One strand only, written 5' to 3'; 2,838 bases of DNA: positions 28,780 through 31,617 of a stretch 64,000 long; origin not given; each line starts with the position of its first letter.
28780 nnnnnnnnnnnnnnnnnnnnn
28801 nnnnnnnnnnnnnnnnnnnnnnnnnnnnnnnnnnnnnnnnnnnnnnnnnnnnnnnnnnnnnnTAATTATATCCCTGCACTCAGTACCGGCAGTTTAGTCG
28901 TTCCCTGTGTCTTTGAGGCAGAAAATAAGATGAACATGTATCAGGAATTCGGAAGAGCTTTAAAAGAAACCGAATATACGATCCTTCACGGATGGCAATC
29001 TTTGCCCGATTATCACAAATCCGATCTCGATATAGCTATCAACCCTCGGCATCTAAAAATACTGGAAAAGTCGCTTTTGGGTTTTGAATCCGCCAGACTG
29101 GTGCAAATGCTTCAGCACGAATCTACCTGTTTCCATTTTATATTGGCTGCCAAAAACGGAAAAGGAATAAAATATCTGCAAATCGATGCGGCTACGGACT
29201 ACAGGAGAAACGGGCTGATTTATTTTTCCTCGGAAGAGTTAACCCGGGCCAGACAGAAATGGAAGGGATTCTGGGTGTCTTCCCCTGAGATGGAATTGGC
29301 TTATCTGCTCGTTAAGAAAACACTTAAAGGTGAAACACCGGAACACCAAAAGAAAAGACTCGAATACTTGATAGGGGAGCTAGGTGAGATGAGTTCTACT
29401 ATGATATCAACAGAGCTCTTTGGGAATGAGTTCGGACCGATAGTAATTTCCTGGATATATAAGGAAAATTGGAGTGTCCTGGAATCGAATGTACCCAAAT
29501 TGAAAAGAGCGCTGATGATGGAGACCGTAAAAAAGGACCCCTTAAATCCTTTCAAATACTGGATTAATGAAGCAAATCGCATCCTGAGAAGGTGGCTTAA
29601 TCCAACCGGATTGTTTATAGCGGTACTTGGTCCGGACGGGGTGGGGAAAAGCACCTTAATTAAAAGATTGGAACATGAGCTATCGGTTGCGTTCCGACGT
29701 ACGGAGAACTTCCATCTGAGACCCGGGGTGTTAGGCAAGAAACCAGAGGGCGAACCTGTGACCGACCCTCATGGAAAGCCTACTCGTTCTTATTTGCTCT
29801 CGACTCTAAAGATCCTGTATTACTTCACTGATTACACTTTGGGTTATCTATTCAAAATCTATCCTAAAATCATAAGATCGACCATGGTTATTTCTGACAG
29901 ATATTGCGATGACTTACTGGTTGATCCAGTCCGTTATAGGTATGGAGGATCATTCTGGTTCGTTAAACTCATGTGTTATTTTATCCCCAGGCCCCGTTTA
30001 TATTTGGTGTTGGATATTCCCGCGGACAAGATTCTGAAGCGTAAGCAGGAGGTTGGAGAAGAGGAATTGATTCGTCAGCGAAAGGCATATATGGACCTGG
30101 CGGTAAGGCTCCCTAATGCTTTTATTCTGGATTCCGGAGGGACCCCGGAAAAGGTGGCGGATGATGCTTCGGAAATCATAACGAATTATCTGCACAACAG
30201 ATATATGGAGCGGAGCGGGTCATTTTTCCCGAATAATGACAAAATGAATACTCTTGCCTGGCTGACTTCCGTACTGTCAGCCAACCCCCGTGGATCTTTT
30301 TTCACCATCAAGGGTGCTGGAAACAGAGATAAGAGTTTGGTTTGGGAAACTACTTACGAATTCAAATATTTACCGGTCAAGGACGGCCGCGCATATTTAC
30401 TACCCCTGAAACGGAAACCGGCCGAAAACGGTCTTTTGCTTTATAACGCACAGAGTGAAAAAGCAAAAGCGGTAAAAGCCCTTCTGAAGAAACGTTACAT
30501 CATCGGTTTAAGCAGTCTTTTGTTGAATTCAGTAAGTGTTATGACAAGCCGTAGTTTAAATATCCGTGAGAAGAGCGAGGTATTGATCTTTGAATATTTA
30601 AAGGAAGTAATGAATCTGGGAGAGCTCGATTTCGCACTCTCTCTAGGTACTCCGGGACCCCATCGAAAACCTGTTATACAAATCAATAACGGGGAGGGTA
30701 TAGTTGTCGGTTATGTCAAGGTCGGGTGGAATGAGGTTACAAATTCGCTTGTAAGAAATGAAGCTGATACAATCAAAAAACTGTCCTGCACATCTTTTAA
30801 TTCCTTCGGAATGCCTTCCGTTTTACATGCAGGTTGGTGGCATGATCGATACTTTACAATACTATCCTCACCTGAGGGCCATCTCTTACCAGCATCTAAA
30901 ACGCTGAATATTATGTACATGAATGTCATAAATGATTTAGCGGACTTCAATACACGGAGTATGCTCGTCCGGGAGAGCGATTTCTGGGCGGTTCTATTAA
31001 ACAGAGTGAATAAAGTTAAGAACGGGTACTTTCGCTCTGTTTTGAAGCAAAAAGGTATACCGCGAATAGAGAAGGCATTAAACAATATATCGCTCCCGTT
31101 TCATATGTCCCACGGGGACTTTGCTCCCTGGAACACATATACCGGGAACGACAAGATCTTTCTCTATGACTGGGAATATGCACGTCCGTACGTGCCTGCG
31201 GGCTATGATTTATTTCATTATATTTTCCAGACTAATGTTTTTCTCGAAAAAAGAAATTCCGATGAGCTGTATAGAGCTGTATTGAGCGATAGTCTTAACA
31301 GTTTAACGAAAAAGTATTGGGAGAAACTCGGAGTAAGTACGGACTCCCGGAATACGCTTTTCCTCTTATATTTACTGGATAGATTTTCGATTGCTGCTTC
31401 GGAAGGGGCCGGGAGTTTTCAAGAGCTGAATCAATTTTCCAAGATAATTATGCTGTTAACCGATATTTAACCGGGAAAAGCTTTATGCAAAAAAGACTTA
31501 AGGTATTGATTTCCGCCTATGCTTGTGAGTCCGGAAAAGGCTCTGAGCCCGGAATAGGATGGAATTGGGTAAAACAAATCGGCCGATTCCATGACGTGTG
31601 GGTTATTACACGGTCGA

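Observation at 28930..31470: Unusual three-catalytic-domain fusion (nucleotidyltransferase-fold + P-loop kinase + APH-like kinase) inside the polysaccharide cluster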

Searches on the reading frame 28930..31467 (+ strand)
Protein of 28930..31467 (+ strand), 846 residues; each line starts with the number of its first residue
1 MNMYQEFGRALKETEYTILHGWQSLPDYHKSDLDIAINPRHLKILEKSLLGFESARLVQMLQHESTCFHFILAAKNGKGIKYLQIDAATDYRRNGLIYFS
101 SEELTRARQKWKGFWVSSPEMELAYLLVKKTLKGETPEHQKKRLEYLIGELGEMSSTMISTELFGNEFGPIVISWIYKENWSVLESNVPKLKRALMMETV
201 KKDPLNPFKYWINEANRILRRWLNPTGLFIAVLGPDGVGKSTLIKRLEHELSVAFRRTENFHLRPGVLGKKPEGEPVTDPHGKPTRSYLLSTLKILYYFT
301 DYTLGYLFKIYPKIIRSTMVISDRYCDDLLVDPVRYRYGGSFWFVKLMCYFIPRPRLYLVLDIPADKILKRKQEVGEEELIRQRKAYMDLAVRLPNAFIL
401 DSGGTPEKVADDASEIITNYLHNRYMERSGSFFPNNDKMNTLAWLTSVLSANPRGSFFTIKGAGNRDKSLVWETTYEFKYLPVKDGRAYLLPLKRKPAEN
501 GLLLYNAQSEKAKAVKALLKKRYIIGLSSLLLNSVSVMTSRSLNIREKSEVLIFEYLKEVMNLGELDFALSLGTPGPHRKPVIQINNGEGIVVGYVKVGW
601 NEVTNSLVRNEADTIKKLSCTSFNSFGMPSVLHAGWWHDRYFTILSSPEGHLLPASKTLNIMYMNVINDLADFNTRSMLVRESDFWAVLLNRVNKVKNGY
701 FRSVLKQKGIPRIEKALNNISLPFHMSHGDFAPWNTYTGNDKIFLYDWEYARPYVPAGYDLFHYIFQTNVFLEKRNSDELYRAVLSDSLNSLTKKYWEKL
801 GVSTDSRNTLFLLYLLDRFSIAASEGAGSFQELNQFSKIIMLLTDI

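Call 3: search_protein_families(library=pfam, proteins=[window:28930-31467:+], max_evalue=1)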
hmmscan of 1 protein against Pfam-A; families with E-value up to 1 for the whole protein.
window:28930-31467:+ (846 aa): 15 families
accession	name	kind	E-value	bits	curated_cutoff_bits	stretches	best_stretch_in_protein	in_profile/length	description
PF02223.23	Thymidylate_kin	-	3.3e-05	24.1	27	1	234-385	3-150/185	Thymidylate kinase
PF13401.12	AAA_22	-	0.004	17.9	27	1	228-264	6-33/130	AAA domain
PF03193.22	RsgA_GTPase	-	0.0066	16.7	30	1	228-254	107-133/174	RsgA GTPase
PF13191.12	AAA_16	-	0.038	14.9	32.6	1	218-252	15-49/167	AAA ATPase domain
PF01926.29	MMR_HSR1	-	0.054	14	21.9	1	230-250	2-22/113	50S ribosome-binding GTPase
PF00004.35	AAA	-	0.067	14.1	21.2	1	232-270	3-41/131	ATPase family associated with various cellular activities (AAA)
PF13238.12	AAA_18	-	0.073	14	29.4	1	230-273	1-44/128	AAA domain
PF00005.33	ABC_tran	-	0.074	14.1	25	1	227-251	11-35/137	ABC transporter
PF01636.29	APH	-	0.085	13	23.2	1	713-769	158-211/239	Phosphotransferase enzyme family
PF18349.7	PAZ_4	-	0.12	12.8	25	1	768-818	31-81/93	PAZ domain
PF03215.21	Rad17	-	0.12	12.7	23.8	1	230-260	48-78/186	Rad17 P-loop domain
PF07693.20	KAP_NTPase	-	0.12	12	20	1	225-252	18-45/293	KAP family P-loop domain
PF13479.12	AAA_24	-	0.21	11.8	27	1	230-253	5-28/195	AAA domain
PF13521.12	AAA_28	-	0.22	12.2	27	1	230-250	2-22/164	AAA domain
PF03308.22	MeaB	-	0.34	10.3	23.1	1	213-252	17-58/273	Methylmalonyl Co-A mutase-associated GTPase MeaB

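Call 4: search_protein_families(library=ncbifam, proteins=[window:28930-31467:+], max_evalue=1)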
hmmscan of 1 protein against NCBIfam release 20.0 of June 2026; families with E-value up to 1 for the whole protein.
window:28930-31467:+ (846 aa): 21 families
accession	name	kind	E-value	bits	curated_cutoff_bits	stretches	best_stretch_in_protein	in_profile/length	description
TIGR00041.1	DTMP_kinase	equivalog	5.3e-05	23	83.25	1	227-386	4-160/196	dTMP kinase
NF010068.0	PRK13548.1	equivalog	0.004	16.3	261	1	226-253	30-57/261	heme ABC transporter ATP-binding protein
TIGR01526.1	nadR_NMN_Atrans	equivalog_domain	0.0063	15.8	341.15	1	195-255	134-190/325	nicotinamide-nucleotide adenylyltransferase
NF006746.0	PRK09270.1-5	subfamily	0.055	12.4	250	1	215-253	9-47/210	nucleoside/nucleotide kinase family protein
NF000355.4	ribo_prot_ABC_F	equivalog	0.055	12.3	380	1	230-252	342-364/499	ribosomal protection-like ABC-F family protein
NF008409.0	PRK11231.1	equivalog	0.057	12.8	375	1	225-248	26-49/255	Fe(3+) dicitrate ABC transporter ATP-binding protein FecE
TIGR01313.1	therm_gnt_kin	subfamily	0.06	13.1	113.75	1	231-280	2-50/164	gluconokinase, GntK/IdnK-type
NF007606.0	PRK10253.1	equivalog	0.078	12.4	497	1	225-249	31-55/266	iron-enterobactin ABC transporter ATP-binding protein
NF005923.0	PRK07933.1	equivalog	0.08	12.3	193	0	229-254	2-27/213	dTMP kinase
NF053840.1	MnTportMntADein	equivalog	0.093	12.3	400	1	226-247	26-47/240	manganese ABC transporter ATP-binding protein MntA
TIGR02315.1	ABC_phnC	equivalog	0.11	11.9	266.1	1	227-248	28-49/243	phosphonate ABC transporter ATP-binding protein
NF033858.1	ABC2_perm_RbbA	equivalog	0.12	10.2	1050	1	225-244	25-44/909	ribosome-associated ATPase/putative transporter RbbA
TIGR03873.1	F420-0_ABC_ATP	hypoth_equivalog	0.13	11.5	372.4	1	224-247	24-47/256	putative F420-0 ABC transporter ATP-binding protein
NF011646.0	PRK15064.1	equivalog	0.13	10.7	762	1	227-252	345-370/530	ABC-F family ATPase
TIGR02639.1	ClpA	equivalog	0.13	10.4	993.15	1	218-258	479-518/734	ATP-dependent Clp protease ATP-binding subunit ClpA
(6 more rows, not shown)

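Call 6: find_homologous_proteins(query=window:28930-31467:+)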
Query window:28930-31467:+ (846 aa): 477 proteins with E <= 0.001 among 8000 candidates; the best 120 are listed.
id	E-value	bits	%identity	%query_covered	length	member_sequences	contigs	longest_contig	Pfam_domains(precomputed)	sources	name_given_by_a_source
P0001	0.0e+0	1778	91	100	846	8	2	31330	PF02223.24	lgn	-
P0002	0.0e+0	1306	66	100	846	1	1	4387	-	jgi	-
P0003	0.0e+0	1298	66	100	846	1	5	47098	PF02223.24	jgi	jgi:thymidylate kinase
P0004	0.0e+0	1282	66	100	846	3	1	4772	PF02223.24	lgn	-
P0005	0.0e+0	1269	64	100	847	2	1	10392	PF02223.24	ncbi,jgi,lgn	-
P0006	0.0e+0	1250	63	100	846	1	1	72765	PF02223.24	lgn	-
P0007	0.0e+0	1249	66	97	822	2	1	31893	PF02223.24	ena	-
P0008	0.0e+0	1247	64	100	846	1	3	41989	PF02223.24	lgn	-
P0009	0.0e+0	1206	62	99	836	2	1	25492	PF02223.24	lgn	-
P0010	0.0e+0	1203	61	98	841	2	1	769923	PF02223.24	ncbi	ncbi:MAG: phosphotransferase [Deltaproteobacteria bacterium]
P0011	0.0e+0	1171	61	100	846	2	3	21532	PF02223.24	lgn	-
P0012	0.0e+0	1097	57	100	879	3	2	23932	PF02223.24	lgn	-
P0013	0.0e+0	1054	55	100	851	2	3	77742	PF02223.24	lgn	-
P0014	0.0e+0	1048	53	100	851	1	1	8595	PF02223.24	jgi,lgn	-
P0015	0.0e+0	1044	55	100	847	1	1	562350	-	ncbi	ncbi:MAG: hypothetical protein AB1598_06590 [Thermodesulfobacteriota bacterium]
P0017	0.0e+0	1039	54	100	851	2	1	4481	PF02223.24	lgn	-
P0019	1.7e-260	885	50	98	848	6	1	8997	PF02223.24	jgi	-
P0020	1.1e-258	879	48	99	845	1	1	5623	PF02223.24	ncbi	ncbi:MAG: hypothetical protein ACR2NW_03515 [Thermodesulfobacteriota bacterium]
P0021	2.5e-258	878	49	98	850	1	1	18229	PF02223.24,PF01636.30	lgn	-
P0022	1.3e-255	869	47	99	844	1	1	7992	PF02223.24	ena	-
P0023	3.8e-255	867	48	98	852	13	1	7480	PF02223.24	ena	-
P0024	6.7e-251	853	47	99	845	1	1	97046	PF02223.24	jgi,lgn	-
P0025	1.2e-240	819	45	98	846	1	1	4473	PF02223.24,PF01636.30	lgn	-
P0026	6.6e-240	817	47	91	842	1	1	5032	PF02223.24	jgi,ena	-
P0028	4.9e-238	811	45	94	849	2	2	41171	PF02223.24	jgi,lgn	jgi:thymidylate kinase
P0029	1.9e-237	809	46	98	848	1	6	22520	PF02223.24,PF01636.30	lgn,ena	-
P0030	4.0e-236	804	46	99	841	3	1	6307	PF02223.24,PF01636.30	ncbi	-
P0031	1.6e-234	799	45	99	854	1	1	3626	PF02223.24,PF01636.30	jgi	jgi:thymidylate kinase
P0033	9.3e-231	786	44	99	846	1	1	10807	PF02223.24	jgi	jgi:thymidylate kinase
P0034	2.8e-224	765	43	100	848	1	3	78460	PF02223.24,PF01636.30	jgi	jgi:thymidylate kinase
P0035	5.0e-224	764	44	98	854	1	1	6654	PF02223.24,PF01636.30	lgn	-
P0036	1.1e-223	763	45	98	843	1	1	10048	PF02223.24,PF01636.30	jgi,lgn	jgi:thymidylate kinase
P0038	1.5e-221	756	44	94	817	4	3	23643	PF02223.24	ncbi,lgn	-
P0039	2.9e-221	755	45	91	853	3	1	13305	PF02223.24,PF01636.30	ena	-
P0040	1.6e-214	733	43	98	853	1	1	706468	PF02223.24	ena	-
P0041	3.7e-214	732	43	98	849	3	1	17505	PF02223.24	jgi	-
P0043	1.8e-213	729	45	96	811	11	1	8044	PF02223.24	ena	-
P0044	2.5e-213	729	45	96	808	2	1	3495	PF02223.24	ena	-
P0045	7.2e-213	727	43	99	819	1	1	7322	PF02223.24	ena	-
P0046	7.0e-212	724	44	95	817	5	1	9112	PF02223.24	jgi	jgi:thymidylate kinase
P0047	2.0e-211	722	42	98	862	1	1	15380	PF01636.30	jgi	jgi:thymidylate kinase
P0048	1.1e-210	720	42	93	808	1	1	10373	PF02223.24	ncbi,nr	ncbi:MAG: phosphotransferase [Candidatus Tectomicrobia bacterium]|nr:phosphotransferase [Candidatus 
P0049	1.7e-210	719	43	97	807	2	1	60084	PF02223.24,PF01636.30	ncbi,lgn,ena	-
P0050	9.1e-210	717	44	96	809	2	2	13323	PF02223.24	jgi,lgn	jgi:thymidylate kinase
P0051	7.4e-209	714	44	96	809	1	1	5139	PF02223.24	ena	-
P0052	9.8e-208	710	43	98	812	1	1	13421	PF02223.24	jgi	-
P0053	1.6e-207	710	43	98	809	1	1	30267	PF02223.24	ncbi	-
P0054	4.9e-207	708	43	96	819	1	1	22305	PF02223.24,PF01636.30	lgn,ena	-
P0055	4.8e-206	705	42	98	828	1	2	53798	PF02223.24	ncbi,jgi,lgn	jgi:thymidylate kinase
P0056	9.2e-206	704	43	93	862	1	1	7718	PF02223.24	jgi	-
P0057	1.4e-205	703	42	98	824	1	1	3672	PF02223.24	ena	-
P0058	1.7e-205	703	48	80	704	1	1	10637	PF02223.24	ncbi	ncbi:MAG: dTMP kinase, partial [Thermodesulfobacteriota bacterium]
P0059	1.9e-205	703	43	96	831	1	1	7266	PF02223.24,PF01636.30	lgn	-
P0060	9.3e-205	700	43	97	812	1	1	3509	PF02223.24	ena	-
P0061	1.1e-204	700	44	94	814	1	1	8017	PF02223.24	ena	-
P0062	2.6e-204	699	42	97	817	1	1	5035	PF02223.24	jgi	jgi:thymidylate kinase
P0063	3.6e-204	699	42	99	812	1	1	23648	PF02223.24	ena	-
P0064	5.3e-204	698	41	98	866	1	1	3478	PF01636.30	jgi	jgi:thymidylate kinase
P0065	7.1e-204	698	43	97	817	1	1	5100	PF02223.24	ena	-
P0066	1.3e-203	697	41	98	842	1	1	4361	PF02223.24,PF01636.30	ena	-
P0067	1.8e-203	696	43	98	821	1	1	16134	PF02223.24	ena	-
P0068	1.9e-203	696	41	98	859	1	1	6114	PF02223.24,PF01636.30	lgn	-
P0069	4.3e-203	695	42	99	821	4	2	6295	PF02223.24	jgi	-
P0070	7.7e-203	694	43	96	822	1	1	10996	PF02223.24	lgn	-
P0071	1.1e-201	690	41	100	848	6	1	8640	PF01633.27,PF01636.30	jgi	jgi:thymidylate kinase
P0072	1.2e-201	690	43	92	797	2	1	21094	PF02223.24,PF01636.30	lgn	-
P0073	1.5e-201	690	42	96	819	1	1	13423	PF02223.24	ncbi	-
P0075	3.0e-200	686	42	97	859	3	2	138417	PF02223.24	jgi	-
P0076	4.7e-200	685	42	98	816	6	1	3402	PF02223.24,PF01636.30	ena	-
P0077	1.2e-199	684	41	98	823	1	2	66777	PF02223.24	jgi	jgi:thymidylate kinase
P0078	1.3e-199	683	42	94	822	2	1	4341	PF02223.24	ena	-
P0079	1.5e-199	683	41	100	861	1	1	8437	PF01636.30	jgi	jgi:thymidylate kinase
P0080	2.2e-199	683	44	96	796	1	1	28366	PF02223.24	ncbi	-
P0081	3.6e-199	682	41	98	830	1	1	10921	PF02223.24,PF01636.30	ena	-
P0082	3.9e-199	682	41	98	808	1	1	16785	PF02223.24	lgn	-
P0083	2.1e-198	679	45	88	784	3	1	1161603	PF02223.24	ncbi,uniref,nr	ncbi:hypothetical protein [Inmirania thermothiophila]|uniref:hypothetical protein n=1 Tax=Inmirania 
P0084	4.1e-198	678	42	94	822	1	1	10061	PF02223.24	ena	-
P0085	3.2e-197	676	42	91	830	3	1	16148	PF01636.30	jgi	jgi:thymidylate kinase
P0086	6.4e-197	675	41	97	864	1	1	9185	PF02223.24,PF13191.13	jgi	jgi:thymidylate kinase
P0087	3.3e-196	672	43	98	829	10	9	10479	PF02223.24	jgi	jgi:thymidylate kinase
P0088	4.2e-196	672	39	98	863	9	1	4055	PF02223.24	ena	-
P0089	4.3e-196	672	41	98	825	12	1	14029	PF02223.24,PF01636.30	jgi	-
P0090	6.1e-196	671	41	98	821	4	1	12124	PF02223.24,PF01636.30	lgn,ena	-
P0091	2.6e-195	669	42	96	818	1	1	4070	PF02223.24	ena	-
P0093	2.4e-194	666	40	98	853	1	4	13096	PF01636.30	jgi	-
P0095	5.9e-193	661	42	94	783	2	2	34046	PF02223.24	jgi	jgi:thymidylate kinase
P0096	9.4e-193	661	40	98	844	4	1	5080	PF02223.24,PF01636.30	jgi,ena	-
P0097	1.3e-192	660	40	93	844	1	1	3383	PF01636.30,PF13191.13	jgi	jgi:thymidylate kinase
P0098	3.0e-192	659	41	93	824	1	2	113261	PF02223.24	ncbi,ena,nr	ncbi:MAG: hypothetical protein IIA89_06575 [Chloroflexi bacterium]|nr:hypothetical protein [Chlorofl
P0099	1.7e-191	657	44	84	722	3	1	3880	PF01633.27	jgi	jgi:thymidylate kinase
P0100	4.2e-191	655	40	99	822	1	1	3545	PF02223.24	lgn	-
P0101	1.2e-190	654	43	89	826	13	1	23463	PF02223.24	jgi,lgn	jgi:thymidylate kinase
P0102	4.9e-190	652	42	93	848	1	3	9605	PF01633.27,PF01636.30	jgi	jgi:hypothetical protein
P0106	5.2e-187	642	40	97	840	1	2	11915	PF01636.30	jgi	jgi:thymidylate kinase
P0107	7.4e-187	641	39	98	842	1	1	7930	PF01636.30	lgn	-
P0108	1.8e-185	637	39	98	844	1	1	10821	PF02223.24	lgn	-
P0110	2.8e-184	633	40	91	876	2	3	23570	PF02223.24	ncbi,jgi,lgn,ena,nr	ncbi:MAG TPA: hypothetical protein VND20_05810 [Candidatus Binataceae bacterium]|nr:hypothetical pro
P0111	5.3e-184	632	41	90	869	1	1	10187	PF02223.24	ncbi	-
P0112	6.0e-184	632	39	99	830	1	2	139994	PF02223.24,PF01636.30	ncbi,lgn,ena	-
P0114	9.7e-183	628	38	98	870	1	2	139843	PF02223.24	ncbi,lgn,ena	-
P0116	3.8e-181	622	38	98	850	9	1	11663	PF02223.24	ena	-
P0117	7.3e-181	621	39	98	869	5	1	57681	PF02223.24,PF01636.30,PF13191.13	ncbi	-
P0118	7.6e-181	621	39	98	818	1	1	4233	PF02223.24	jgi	-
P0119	2.3e-180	620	44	83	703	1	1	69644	PF02223.24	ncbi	ncbi:MAG: dTMP kinase, partial [Candidatus Entotheonellia bacterium]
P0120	7.8e-180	618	40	96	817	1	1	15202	PF02223.24,PF01636.30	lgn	-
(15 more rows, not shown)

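Call 7: search_solved_structures(query=window:28930-31467:+, max_evalue=10, show_alignments=3)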
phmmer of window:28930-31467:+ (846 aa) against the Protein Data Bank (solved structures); distinct sequences matched with E-value up to 10: 23.
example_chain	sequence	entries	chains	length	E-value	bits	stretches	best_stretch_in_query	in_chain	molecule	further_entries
5xbh_A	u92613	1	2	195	2.7e-06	29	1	292-413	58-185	Thymidylate kinase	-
2pbr_A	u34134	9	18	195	7.5e-06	27.5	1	292-413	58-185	Thymidylate kinase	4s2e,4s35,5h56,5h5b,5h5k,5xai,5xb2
5x8k_A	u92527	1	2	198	4.3e-05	25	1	227-408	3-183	Thymidylate kinase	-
5xb5_A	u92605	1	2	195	4.6e-05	24.9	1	292-413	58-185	Thymidylate kinase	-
5x7j_A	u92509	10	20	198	5.9e-05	24.5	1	227-408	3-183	Thymidylate kinase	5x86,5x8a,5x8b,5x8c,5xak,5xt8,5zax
5xal_A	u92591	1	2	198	6.4e-05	24.4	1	227-408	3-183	Thymidylate kinase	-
5x98_B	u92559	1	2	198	0.0002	22.8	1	227-408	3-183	Thymidylate kinase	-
5x99_A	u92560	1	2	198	0.00028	22.3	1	227-408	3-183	Thymidylate kinase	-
5x8v_B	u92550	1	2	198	0.00028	22.3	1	227-408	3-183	Thymidylate kinase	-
5x8j_A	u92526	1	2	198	0.00039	21.8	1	227-408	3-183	Thymidylate kinase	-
5x8d_B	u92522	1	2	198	0.0014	19.9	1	227-408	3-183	Thymidylate kinase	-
3uwk_A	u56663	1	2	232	0.0022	19.3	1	217-397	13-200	Thymidylate kinase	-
3uwo_A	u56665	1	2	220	0.0041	18.4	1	221-397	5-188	Thymidylate kinase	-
4e5u_A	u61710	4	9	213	0.012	16.8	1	226-397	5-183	Thymidylate kinase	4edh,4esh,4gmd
3uxm_A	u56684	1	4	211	0.023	16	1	226-397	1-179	Thymidylate kinase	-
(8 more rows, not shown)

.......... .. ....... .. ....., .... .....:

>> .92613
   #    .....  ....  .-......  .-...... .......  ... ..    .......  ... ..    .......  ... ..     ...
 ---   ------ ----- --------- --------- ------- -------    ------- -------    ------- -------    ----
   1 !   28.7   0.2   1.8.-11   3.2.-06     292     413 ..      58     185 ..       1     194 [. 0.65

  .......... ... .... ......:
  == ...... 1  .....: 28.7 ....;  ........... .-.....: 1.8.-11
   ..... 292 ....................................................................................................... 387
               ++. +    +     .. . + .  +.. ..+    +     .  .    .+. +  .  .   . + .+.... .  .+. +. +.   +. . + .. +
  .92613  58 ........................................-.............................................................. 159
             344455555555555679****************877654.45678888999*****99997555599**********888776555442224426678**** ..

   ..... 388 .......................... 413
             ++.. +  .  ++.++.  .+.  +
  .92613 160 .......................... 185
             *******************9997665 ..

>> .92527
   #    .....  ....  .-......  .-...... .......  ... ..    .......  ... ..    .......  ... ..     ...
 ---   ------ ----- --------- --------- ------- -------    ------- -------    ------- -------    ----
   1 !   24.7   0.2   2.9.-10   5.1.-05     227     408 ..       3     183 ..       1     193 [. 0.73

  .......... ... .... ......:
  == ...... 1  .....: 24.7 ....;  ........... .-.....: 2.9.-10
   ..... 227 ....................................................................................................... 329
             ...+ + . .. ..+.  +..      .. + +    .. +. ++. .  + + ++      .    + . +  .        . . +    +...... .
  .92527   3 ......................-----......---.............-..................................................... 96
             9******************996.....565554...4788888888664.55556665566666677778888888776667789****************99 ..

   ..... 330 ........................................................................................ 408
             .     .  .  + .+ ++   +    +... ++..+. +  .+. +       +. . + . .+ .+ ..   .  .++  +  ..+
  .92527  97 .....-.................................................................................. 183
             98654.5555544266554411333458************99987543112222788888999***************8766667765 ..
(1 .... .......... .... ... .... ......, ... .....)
